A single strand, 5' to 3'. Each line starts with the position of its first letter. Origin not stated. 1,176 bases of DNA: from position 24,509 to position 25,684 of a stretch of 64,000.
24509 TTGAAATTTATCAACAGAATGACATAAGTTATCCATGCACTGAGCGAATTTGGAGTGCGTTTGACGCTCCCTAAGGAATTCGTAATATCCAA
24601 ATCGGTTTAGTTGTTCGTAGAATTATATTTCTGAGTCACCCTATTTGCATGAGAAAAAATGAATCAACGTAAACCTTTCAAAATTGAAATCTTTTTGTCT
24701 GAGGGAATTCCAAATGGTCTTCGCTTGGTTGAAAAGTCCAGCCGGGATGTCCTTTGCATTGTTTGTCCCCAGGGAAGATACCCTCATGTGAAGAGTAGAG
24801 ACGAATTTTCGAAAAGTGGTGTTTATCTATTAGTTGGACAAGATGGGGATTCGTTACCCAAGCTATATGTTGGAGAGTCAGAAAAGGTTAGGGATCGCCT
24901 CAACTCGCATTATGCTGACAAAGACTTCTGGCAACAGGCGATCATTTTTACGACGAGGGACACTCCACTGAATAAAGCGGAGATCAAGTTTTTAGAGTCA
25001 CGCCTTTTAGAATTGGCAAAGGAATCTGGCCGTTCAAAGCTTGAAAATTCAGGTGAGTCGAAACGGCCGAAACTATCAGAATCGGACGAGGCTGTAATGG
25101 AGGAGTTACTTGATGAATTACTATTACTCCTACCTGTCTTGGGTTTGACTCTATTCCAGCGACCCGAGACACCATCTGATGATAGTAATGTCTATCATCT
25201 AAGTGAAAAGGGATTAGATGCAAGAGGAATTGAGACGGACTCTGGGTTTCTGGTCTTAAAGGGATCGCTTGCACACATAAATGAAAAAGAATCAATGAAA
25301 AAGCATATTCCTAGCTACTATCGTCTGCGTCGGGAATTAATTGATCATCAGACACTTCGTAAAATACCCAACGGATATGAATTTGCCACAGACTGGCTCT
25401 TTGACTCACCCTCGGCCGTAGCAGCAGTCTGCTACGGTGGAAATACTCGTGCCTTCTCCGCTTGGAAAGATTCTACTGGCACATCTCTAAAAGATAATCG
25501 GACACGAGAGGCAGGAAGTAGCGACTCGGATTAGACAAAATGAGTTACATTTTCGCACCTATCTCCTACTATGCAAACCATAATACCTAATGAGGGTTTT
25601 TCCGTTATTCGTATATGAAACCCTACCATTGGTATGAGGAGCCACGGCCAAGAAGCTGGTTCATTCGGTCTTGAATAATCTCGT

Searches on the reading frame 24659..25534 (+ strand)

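Call 64: search_protein_families(library=pfam, proteins=[window:24659-25534:+], max_evalue=1)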
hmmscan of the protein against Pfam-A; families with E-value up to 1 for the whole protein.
window:24659-25534:+ (291 aa): 3 families
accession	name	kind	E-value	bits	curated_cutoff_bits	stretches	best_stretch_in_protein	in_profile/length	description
PF14267.11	DUF4357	-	4.1e-09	36.7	38.4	1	224-277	1-54/54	Domain of unknown function (DUF4357)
PF01541.30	GIY-YIG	-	0.0013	19.5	22.6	1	53-91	2-37/78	GIY-YIG catalytic domain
PF09860.14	DUF2087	-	0.13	12.9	22.4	1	212-239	37-64/69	Uncharacterized protein conserved in bacteria (DUF2087)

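Call 79: search_protein_families(library=phrogs, proteins=[window:24659-25534:+], max_evalue=0.001)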
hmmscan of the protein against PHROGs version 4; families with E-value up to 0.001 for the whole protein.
window:24659-25534:+ (291 aa): 1 family
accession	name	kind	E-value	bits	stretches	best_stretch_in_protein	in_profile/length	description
phrog_12629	-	unknown function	3.7e-60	204.6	1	8-281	6-296/303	-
